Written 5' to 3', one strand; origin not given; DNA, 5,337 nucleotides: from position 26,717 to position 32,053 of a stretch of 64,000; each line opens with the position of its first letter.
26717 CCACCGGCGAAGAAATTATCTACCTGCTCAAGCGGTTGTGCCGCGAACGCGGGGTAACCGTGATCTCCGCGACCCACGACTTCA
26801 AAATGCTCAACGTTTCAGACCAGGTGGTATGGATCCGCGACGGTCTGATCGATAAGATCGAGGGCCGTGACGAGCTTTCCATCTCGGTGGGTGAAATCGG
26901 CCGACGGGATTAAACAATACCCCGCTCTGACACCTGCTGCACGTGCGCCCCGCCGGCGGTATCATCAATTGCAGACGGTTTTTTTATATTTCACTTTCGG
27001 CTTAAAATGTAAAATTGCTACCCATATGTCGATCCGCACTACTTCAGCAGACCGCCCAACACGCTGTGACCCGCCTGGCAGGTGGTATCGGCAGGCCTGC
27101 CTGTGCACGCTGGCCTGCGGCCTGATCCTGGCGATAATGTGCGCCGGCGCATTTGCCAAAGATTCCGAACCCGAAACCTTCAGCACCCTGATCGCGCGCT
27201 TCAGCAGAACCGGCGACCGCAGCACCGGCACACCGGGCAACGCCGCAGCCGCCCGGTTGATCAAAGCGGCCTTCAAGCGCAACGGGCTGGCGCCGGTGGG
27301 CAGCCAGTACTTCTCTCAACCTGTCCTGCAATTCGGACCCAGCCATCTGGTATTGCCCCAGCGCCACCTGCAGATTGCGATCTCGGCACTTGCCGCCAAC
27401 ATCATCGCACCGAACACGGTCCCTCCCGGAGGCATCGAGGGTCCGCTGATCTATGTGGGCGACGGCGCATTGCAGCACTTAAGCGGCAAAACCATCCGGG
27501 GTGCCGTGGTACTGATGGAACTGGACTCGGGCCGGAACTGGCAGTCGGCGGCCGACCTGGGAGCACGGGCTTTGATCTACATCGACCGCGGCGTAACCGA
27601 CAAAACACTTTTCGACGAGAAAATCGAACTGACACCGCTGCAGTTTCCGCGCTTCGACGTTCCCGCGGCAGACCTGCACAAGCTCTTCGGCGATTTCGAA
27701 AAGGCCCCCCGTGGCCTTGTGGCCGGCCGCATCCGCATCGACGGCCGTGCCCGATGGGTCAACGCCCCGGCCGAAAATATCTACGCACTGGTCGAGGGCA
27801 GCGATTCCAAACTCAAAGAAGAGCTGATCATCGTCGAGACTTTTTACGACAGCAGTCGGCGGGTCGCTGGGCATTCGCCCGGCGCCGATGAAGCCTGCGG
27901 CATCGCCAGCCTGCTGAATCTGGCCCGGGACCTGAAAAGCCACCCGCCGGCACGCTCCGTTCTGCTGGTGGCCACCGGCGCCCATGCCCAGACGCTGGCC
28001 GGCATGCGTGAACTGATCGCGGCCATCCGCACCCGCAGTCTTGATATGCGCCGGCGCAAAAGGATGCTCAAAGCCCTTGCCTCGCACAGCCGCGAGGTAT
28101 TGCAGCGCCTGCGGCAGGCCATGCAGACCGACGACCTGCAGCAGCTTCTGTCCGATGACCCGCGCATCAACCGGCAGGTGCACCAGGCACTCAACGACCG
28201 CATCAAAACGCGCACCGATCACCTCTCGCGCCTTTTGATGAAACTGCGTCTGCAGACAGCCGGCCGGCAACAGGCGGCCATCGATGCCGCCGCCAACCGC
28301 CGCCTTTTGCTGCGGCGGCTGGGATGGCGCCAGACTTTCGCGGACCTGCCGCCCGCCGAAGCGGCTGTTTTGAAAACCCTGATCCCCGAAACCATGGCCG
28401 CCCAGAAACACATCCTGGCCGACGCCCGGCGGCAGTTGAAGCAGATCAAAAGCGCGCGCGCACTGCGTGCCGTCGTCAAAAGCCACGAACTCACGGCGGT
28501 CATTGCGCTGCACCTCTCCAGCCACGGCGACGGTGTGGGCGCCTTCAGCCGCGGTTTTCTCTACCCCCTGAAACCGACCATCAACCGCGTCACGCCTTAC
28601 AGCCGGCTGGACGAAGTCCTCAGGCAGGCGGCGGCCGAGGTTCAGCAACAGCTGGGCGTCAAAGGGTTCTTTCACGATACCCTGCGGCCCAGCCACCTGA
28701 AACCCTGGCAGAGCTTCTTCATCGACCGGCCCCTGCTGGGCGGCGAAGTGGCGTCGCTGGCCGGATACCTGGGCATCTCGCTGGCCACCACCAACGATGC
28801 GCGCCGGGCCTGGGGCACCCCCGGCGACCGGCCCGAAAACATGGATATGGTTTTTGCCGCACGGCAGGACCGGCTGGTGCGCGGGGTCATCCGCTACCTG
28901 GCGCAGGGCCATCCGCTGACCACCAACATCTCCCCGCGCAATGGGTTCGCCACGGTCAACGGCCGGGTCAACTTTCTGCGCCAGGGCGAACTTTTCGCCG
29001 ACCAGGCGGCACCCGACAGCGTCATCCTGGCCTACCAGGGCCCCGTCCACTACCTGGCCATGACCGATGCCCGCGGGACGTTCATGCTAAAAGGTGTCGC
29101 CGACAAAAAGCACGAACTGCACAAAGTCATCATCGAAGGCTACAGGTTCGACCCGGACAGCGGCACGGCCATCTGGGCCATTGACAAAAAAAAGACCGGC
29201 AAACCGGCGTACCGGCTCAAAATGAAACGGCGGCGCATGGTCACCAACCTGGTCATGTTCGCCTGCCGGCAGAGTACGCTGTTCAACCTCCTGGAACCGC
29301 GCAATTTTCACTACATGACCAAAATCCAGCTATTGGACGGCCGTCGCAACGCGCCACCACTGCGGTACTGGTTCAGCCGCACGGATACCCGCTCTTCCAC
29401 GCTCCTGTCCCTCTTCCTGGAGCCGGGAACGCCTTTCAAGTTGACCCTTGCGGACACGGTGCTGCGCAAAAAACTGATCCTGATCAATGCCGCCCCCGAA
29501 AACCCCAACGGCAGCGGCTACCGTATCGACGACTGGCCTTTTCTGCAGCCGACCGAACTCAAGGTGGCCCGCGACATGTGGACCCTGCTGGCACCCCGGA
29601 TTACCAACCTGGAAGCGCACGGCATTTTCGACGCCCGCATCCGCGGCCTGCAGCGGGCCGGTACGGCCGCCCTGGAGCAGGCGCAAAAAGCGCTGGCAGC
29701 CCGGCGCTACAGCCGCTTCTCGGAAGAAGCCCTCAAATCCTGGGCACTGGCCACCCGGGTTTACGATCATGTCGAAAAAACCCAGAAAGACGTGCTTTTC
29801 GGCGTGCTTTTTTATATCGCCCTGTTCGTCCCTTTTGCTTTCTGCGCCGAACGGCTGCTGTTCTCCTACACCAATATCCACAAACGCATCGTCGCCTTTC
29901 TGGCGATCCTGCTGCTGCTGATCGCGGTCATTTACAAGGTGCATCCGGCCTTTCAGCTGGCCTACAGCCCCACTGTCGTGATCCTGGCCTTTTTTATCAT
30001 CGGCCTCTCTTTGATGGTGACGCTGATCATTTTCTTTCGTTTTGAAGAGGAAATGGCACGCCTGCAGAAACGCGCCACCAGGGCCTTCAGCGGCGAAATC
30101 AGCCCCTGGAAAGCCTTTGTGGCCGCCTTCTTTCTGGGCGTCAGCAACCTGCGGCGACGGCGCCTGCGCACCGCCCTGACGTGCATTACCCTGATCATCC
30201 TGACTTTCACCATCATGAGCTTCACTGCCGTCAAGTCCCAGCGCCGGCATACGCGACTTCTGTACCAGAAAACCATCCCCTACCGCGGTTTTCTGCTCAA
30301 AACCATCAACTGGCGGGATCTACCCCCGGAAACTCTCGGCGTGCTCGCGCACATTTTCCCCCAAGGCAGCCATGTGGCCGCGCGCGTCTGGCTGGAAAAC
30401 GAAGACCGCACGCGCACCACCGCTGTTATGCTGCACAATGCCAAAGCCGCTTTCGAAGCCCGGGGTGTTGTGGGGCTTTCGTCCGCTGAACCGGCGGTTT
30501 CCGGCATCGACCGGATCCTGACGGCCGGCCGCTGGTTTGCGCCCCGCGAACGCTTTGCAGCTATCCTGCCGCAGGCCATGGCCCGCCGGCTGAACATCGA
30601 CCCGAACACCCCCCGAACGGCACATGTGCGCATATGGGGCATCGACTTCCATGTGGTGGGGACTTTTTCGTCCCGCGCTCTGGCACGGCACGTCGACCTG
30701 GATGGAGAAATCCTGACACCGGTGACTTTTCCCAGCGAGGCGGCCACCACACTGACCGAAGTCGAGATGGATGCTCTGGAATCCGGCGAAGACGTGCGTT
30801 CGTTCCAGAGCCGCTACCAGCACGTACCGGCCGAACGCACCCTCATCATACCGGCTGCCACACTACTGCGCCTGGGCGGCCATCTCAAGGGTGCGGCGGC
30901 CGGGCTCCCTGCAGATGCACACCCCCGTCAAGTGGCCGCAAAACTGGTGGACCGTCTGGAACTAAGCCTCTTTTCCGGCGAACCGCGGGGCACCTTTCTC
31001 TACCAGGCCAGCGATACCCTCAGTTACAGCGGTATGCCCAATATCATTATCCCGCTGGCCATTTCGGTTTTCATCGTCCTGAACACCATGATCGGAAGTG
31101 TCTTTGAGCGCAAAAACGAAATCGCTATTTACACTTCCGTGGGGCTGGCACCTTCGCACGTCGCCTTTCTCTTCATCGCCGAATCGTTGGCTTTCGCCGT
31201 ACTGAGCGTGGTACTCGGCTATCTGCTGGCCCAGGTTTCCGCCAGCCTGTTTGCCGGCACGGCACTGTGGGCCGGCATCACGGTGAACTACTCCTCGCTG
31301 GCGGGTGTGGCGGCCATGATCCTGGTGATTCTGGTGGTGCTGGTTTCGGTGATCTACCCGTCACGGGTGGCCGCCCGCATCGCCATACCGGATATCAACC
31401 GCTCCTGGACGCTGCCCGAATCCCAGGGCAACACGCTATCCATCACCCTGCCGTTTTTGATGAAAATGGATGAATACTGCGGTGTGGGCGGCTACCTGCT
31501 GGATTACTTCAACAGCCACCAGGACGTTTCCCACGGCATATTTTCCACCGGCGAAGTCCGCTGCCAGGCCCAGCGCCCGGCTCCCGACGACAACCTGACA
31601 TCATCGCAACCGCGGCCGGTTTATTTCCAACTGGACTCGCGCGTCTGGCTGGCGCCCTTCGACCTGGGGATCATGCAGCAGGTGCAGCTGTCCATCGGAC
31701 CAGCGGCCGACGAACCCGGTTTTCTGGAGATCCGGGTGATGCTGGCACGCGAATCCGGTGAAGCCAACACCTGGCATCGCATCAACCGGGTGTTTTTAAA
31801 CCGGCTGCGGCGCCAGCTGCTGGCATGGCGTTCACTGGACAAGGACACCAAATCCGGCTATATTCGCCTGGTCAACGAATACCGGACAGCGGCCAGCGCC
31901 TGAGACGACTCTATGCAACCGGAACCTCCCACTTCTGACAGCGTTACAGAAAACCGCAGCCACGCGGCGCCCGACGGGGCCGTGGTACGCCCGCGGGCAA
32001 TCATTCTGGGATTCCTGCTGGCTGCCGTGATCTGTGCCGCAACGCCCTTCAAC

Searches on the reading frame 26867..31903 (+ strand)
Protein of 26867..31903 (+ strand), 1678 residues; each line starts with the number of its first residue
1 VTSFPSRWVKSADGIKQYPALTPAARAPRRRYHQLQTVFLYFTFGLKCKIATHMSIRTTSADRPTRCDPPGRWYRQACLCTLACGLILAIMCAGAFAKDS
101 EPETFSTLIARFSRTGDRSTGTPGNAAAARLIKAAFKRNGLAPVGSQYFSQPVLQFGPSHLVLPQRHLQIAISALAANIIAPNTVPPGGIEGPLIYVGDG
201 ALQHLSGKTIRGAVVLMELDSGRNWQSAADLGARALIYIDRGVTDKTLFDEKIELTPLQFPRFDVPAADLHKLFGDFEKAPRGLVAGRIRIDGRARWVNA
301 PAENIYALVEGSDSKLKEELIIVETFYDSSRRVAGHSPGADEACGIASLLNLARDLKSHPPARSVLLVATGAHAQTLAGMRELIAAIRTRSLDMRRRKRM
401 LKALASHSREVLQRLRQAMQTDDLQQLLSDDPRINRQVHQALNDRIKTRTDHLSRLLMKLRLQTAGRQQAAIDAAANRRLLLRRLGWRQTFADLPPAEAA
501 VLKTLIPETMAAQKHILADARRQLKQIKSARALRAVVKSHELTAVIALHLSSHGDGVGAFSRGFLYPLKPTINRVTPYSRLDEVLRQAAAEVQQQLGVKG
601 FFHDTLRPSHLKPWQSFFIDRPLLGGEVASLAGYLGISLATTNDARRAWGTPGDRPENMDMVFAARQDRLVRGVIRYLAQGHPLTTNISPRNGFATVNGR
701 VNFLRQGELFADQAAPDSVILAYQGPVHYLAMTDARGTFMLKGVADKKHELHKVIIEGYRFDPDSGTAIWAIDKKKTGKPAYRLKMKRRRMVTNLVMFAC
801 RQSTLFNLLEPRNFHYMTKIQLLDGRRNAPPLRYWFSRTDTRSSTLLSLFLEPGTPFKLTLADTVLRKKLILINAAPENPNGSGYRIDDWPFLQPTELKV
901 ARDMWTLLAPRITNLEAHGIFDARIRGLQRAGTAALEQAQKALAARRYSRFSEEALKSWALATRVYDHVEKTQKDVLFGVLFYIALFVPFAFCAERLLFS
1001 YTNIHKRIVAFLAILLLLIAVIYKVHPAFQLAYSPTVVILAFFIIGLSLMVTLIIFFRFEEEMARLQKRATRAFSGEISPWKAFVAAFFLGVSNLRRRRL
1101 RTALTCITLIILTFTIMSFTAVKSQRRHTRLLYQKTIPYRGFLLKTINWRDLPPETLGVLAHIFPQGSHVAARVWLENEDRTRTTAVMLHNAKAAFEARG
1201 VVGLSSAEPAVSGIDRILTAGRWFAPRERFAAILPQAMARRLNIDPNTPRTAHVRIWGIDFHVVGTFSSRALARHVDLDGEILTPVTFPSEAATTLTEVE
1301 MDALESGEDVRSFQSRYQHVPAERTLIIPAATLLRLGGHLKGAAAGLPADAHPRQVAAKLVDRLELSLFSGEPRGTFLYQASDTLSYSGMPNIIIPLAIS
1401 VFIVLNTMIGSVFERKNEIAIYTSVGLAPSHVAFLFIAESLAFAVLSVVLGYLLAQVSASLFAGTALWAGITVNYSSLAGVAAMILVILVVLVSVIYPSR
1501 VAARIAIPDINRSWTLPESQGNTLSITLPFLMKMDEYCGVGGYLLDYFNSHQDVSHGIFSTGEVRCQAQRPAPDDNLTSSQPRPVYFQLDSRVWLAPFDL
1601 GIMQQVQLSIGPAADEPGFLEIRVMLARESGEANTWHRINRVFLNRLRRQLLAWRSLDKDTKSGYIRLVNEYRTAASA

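Call 6: search_protein_families(library=pfam, proteins=[window:26867-31903:+], max_evalue=0.01)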
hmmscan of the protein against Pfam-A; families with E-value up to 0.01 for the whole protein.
window:26867-31903:+ (1678 aa): 2 families
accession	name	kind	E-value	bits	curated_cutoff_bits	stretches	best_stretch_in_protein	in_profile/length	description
PF02687.27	FtsX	-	7.4e-10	39.4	25.5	1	1395-1505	6-118/120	FtsX-like permease C-terminal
PF04389.22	Peptidase_M28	-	3e-06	27.5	21.3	1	304-452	1-145/193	Peptidase family M28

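Call 7: search_protein_families(library=ncbifam, proteins=[window:26867-31903:+], max_evalue=0.01)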
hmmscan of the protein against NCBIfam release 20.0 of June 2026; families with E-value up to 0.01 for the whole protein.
window:26867-31903:+ (1678 aa): 1 family
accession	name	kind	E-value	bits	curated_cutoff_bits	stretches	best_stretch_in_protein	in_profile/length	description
NF007826.0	PRK10535.1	equivalog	0.0022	16.3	966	1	1394-1506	530-640/648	macrolide ABC transporter ATP-binding protein/permease MacB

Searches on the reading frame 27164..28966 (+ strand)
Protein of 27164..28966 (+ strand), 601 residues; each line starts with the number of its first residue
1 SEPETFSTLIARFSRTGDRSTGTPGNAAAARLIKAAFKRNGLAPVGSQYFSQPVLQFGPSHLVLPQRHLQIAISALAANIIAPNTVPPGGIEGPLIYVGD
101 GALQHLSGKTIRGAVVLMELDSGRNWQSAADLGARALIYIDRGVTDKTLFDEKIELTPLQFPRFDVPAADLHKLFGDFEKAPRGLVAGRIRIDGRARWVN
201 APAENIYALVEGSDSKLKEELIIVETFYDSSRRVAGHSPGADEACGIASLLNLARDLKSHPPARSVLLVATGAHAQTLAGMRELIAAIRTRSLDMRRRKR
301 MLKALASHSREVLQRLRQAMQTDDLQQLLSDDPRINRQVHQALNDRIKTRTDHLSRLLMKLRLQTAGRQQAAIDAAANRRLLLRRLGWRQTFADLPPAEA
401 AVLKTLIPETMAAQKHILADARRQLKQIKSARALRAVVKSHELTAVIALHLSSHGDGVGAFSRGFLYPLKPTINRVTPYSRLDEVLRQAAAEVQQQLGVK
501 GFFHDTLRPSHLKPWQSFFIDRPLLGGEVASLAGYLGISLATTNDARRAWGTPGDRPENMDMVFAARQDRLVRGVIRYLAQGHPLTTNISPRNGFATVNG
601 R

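Call 69: search_solved_structures(query=window:27164-28966:+, max_evalue=1, show_alignments=3)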
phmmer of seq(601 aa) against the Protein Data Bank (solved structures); distinct sequences matched with E-value up to 1: 5.
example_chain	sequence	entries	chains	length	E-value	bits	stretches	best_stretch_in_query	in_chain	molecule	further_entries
2ek8_A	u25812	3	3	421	0.00029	23.1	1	18-289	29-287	Aminopeptidase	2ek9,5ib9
6hc6_A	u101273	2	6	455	0.077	15.1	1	198-289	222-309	Aminopeptidase YwaD | Aminopeptidase Y (Arg Lys Leu preference)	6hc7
6k3m_A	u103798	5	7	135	0.13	14.3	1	39-86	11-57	3LRH intrabody | 3LRH introbody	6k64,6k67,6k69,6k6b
6k6a_B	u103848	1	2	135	0.17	13.9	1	39-86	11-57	3LRH intrabody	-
9e71_BB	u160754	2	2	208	0.85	11.6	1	462-518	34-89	Small ribosomal subunit protein uS2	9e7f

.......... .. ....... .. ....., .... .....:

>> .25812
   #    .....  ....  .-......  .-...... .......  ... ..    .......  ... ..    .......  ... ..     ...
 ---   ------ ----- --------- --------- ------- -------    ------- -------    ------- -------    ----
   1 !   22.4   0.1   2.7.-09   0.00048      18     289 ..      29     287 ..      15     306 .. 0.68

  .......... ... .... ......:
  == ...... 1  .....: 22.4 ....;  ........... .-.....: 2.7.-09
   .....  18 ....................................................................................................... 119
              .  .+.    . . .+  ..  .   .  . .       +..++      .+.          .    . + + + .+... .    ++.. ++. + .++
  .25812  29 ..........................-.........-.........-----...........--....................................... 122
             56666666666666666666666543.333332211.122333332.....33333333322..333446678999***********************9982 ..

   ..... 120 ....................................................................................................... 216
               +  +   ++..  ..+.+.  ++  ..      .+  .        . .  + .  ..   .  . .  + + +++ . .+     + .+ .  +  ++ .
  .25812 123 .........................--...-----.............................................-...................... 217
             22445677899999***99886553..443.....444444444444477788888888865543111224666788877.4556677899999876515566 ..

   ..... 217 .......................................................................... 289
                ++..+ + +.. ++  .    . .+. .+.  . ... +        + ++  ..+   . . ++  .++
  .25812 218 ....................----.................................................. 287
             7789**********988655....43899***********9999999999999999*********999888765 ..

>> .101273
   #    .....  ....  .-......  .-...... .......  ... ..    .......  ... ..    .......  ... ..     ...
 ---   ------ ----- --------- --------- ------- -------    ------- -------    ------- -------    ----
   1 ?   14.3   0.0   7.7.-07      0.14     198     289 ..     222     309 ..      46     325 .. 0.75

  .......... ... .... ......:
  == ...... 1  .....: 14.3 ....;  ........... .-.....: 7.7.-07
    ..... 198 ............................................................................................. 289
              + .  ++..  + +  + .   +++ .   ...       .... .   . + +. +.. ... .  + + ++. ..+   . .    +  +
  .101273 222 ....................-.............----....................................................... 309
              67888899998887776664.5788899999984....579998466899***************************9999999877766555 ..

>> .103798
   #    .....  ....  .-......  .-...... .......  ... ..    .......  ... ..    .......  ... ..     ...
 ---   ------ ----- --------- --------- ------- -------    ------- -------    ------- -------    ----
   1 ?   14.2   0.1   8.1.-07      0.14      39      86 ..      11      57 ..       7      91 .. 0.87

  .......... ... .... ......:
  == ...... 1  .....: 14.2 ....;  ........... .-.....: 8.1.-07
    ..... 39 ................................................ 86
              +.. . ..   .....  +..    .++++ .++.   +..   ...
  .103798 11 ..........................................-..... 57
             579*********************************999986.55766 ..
